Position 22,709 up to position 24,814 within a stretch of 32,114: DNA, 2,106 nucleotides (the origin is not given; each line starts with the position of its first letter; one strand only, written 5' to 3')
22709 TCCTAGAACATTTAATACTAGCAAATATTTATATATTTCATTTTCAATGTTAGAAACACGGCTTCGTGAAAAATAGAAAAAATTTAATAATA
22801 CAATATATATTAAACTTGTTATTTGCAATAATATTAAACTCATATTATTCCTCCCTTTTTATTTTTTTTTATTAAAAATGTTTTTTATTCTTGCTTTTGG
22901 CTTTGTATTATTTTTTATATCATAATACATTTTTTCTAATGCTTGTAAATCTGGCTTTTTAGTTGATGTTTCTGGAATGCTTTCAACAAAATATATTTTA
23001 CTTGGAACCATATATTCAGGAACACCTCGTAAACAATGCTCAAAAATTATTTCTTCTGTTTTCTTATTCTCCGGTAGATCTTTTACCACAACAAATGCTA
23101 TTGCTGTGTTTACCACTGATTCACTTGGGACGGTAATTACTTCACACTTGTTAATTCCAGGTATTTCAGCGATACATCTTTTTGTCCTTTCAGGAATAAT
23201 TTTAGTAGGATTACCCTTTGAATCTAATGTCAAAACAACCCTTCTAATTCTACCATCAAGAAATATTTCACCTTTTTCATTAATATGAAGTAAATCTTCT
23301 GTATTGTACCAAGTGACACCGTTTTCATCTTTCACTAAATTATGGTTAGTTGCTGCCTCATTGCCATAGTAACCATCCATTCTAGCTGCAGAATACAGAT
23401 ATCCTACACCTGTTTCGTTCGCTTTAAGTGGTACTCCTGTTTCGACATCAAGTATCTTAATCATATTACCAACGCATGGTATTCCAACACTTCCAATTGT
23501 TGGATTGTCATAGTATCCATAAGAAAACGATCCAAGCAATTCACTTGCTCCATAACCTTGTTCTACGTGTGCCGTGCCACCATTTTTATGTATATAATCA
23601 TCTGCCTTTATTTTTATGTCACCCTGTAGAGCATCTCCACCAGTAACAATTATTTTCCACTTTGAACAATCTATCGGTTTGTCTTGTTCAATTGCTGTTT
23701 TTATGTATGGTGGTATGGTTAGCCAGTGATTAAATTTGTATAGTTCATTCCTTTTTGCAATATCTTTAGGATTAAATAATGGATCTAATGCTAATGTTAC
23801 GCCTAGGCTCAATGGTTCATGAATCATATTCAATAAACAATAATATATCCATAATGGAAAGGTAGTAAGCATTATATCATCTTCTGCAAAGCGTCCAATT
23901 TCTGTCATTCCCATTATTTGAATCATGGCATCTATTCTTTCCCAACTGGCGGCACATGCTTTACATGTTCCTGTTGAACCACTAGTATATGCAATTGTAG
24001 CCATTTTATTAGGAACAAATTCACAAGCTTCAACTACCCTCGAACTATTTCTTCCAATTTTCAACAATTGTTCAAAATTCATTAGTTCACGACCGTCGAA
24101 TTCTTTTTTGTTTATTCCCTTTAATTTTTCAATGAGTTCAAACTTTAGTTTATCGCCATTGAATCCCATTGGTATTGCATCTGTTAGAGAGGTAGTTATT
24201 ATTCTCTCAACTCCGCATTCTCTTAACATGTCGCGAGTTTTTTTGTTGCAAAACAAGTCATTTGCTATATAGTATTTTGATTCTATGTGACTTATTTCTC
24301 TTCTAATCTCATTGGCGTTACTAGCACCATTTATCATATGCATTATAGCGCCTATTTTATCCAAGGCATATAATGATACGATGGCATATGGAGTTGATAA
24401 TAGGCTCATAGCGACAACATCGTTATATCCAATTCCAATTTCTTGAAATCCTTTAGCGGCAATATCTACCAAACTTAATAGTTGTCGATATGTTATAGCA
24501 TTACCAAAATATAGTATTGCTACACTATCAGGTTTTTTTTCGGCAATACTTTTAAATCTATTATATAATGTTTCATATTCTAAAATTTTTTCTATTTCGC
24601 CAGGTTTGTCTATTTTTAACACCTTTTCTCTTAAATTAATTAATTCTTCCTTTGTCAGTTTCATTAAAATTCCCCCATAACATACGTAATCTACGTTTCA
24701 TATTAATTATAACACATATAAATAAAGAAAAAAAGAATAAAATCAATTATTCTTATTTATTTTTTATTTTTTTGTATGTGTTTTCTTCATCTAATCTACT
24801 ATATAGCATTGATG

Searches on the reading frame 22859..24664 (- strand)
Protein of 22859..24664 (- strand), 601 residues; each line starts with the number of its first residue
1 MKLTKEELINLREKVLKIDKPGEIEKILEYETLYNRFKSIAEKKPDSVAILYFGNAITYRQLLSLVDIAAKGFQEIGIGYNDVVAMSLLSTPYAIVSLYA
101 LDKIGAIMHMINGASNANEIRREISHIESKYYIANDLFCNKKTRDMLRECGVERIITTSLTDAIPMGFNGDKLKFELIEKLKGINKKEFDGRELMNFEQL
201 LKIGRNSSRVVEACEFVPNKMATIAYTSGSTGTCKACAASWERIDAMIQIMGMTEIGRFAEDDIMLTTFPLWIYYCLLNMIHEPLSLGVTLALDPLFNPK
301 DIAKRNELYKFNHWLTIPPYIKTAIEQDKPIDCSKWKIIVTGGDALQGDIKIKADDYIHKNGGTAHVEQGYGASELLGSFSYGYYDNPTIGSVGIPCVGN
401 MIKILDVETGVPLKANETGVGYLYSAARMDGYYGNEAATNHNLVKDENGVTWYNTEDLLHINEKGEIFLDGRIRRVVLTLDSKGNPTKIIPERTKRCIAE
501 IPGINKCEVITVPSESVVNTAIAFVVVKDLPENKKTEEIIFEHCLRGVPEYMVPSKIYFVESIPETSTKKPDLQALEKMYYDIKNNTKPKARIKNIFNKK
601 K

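Call 8: search_protein_families(library=pfam, proteins=[window:22859-24664:-], max_evalue=0.1)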
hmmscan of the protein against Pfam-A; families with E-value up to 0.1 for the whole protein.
window:22859-24664:- (601 aa): 2 families
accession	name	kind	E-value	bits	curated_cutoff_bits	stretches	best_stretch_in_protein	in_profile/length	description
PF00501.34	AMP-binding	-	4.7e-47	161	29.9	1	39-433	3-384/384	AMP-binding enzyme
PF13193.12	AMP-binding_C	-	1e-09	39.6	24.5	1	498-570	6-76/76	AMP-binding enzyme C-terminal domain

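Call 9: search_protein_families(library=ncbifam, proteins=[window:22859-24664:-], max_evalue=0.1)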
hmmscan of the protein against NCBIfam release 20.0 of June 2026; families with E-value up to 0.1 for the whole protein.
window:22859-24664:- (601 aa): 90 families (the best 25 are shown)
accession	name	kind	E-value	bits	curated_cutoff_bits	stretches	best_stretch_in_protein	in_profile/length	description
NF006181.0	PRK08314.1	subfamily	2.4e-55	187.8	705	1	32-574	25-548/563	long-chain-fatty-acid--CoA ligase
NF004837.0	PRK06187.1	subfamily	3.2e-54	184.1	476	1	30-584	7-526/531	long-chain-fatty-acid--CoA ligase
NF004114.0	PRK05605.1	equivalog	4.2e-43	147.5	766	1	29-566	32-555/575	long-chain-fatty-acid--CoA ligase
NF004822.0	PRK06178.1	equivalog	1.3e-40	139.6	782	1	7-579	13-566/571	acyl-CoA synthetase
NF004229.0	PRK05677.1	subfamily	1.5e-30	106.2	879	1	28-569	21-544/563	long-chain-fatty-acid--CoA ligase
NF005702.0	PRK07514.1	subfamily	2.6e-30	105.3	558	2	200-581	138-501/506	malonyl-CoA synthase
NF009233.0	PRK12583.1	subfamily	6.2e-30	104.1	832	1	22-570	9-540/558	fatty acid CoA ligase family protein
NF006523.0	PRK08974.1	equivalog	1.5e-28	99.2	884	1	20-570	13-543/561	long-chain-fatty-acid--CoA ligase FadD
NF002966.0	PRK03640.1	equivalog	2.3e-28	99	556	2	195-577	119-477/483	o-succinylbenzoate--CoA ligase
NF052269.1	Staph_lig_FadD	equivalog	2.5e-28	98.7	650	1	205-582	136-495/499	long-chain-fatty-acid--CoA ligase FadD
NF006386.0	PRK08633.1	equivalog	5.2e-28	97.3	1221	1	215-579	778-1140/1147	acyl-[ACP]--phospholipid O-acyltransferase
NF006134.1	PRK08279.1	equivalog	5.6e-28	97.8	625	1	15-586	28-573/605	long-chain-acyl-CoA synthetase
NF005463.0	PRK07059.1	subfamily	2.5e-27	95.5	869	1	23-569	16-545/557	long-chain-fatty-acid--CoA ligase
NF005714.0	PRK07529.1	subfamily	6.7e-27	94.1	632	1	30-576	29-572/640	acyl-CoA synthetase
TIGR01923.1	menE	equivalog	6.9e-27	94.4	330.15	1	58-570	1-436/442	o-succinylbenzoate--CoA ligase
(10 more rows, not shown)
